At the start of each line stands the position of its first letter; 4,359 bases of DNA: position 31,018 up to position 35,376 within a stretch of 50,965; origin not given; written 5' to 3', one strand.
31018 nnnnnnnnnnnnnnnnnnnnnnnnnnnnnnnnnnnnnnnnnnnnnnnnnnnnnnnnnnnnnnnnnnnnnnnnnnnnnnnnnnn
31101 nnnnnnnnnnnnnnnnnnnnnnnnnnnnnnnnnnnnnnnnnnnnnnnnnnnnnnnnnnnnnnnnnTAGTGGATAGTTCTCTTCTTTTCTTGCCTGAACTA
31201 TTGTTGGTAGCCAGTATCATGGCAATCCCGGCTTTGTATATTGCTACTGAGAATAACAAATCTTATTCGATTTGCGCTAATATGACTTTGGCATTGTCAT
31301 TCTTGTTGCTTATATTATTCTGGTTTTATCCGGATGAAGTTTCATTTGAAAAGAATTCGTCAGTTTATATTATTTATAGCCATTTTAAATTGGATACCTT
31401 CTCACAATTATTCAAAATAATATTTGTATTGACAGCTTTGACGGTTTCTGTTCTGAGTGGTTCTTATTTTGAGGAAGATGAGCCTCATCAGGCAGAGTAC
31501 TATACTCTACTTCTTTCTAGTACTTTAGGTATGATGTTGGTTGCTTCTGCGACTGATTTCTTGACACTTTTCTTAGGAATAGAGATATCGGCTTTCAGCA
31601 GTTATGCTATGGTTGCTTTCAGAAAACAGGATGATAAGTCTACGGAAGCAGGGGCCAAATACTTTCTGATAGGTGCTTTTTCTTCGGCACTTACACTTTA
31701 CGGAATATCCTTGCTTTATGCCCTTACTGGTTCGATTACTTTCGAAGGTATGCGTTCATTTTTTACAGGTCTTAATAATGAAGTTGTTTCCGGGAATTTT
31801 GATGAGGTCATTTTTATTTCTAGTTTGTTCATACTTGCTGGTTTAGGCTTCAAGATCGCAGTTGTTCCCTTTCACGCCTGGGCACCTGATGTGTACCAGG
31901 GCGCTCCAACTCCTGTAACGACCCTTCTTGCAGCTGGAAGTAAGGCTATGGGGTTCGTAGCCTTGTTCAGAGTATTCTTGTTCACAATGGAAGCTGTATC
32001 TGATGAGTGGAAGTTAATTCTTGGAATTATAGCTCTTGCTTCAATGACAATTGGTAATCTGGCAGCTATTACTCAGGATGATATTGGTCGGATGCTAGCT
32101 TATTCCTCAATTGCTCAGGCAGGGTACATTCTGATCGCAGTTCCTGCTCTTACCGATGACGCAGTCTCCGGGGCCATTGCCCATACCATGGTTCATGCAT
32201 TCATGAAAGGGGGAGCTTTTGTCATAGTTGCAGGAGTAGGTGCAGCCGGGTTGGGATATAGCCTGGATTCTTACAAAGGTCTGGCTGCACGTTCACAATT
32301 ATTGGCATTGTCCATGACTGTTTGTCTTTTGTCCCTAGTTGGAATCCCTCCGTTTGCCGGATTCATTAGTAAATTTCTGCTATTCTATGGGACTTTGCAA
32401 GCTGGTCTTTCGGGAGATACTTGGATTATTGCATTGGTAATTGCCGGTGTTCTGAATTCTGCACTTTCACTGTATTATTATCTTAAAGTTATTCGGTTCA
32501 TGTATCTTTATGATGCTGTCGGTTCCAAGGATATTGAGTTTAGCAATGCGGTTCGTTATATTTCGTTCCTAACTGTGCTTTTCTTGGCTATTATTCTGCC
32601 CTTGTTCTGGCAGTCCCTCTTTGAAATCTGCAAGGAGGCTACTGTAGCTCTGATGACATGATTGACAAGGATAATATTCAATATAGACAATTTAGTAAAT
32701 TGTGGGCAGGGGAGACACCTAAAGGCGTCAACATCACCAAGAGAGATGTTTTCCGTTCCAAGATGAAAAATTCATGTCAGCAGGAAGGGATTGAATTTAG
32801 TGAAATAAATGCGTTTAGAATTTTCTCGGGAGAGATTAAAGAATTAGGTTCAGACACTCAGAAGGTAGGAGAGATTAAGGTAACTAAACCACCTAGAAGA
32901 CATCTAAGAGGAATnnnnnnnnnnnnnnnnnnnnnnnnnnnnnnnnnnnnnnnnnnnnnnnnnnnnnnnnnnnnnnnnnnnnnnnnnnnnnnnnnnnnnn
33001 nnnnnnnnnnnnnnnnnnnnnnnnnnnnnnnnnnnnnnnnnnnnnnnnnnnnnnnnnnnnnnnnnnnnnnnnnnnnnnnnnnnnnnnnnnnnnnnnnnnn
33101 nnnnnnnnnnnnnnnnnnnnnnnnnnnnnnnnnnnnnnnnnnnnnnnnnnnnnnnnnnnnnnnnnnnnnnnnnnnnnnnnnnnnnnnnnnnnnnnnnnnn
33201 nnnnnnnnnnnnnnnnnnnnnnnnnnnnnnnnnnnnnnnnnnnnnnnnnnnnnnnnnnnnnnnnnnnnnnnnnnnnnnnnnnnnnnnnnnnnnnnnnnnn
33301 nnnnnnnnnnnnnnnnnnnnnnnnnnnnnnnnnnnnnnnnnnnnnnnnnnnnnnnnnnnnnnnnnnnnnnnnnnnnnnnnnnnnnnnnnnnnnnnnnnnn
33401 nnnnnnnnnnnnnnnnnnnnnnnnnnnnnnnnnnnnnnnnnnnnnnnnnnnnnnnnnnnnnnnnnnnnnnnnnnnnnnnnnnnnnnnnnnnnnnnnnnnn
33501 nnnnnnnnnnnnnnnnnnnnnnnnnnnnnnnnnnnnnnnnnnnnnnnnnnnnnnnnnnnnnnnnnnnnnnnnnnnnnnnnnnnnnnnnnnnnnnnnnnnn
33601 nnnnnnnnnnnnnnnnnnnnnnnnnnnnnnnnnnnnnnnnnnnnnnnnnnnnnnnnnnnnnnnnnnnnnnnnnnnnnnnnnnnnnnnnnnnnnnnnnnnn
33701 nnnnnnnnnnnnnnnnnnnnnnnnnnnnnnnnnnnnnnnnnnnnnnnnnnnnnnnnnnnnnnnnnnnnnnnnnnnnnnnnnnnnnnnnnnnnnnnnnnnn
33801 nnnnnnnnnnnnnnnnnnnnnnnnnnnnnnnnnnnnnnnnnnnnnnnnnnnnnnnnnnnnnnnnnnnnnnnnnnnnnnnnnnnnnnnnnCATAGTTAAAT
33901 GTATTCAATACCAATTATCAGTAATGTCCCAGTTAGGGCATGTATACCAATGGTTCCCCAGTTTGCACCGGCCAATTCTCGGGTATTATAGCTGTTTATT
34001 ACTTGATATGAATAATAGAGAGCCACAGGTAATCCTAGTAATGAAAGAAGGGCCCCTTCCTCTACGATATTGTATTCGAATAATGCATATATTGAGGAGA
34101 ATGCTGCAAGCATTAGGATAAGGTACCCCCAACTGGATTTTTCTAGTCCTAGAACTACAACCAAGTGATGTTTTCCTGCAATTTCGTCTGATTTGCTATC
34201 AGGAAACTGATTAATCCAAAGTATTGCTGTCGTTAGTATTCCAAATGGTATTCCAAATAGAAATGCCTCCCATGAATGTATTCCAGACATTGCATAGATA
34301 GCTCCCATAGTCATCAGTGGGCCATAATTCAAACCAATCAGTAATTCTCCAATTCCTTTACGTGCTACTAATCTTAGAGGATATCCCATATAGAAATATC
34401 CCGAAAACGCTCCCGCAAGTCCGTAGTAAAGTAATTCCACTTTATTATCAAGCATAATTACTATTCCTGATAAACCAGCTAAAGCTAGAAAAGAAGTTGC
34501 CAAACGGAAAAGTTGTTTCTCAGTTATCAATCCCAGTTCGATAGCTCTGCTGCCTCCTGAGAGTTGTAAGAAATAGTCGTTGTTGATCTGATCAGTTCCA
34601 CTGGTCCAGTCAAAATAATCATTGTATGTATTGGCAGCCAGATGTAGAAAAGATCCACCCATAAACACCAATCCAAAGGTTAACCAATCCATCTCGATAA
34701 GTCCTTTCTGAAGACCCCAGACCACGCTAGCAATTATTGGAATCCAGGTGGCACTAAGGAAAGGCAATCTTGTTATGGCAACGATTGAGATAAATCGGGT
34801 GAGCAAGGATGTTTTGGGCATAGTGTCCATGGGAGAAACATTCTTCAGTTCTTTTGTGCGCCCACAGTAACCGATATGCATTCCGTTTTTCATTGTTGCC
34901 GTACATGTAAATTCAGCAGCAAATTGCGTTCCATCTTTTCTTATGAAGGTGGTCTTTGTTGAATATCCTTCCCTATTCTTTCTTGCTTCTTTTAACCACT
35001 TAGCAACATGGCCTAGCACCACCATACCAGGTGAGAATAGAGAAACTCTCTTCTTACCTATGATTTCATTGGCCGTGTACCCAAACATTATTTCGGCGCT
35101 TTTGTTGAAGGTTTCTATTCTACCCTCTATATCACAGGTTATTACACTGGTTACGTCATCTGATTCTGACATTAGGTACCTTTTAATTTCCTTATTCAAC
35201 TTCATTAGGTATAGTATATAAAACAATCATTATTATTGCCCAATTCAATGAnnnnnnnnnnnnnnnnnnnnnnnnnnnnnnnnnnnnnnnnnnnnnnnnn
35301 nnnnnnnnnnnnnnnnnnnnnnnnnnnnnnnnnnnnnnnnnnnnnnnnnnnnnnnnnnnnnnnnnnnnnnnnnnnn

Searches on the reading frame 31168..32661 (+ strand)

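Call 24: search_protein_families(library=pfam, proteins=[window:31168-32661:+], max_evalue=0.001)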
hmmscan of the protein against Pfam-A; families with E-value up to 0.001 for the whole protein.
window:31168-32661:+ (497 aa): 1 family
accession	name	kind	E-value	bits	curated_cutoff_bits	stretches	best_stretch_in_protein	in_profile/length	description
PF00361.26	Proton_antipo_M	-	7.8e-71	239.1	21.5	1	128-426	1-290/294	NADH:quinone oxidoreductase/Mrp antiporter, TM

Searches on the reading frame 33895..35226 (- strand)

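Call 25: search_protein_families(library=pfam, proteins=[window:33895-35226:-], max_evalue=0.001)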
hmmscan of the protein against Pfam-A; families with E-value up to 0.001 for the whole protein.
window:33895-35226:- (443 aa): 4 families
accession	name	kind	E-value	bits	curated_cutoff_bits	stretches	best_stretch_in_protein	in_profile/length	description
PF01040.23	UbiA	-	1.5e-25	90.4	34.2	1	178-417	16-239/250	UbiA prenyltransferase family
PF13426.13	PAS_9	-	3.9e-10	40.4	27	1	27-118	3-91/103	PAS domain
PF00989.32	PAS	-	4.6e-06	27.1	22.6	1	28-123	14-109/113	PAS fold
PF08447.18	PAS_3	-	0.00011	22.8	25.6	1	40-116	4-81/89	PAS fold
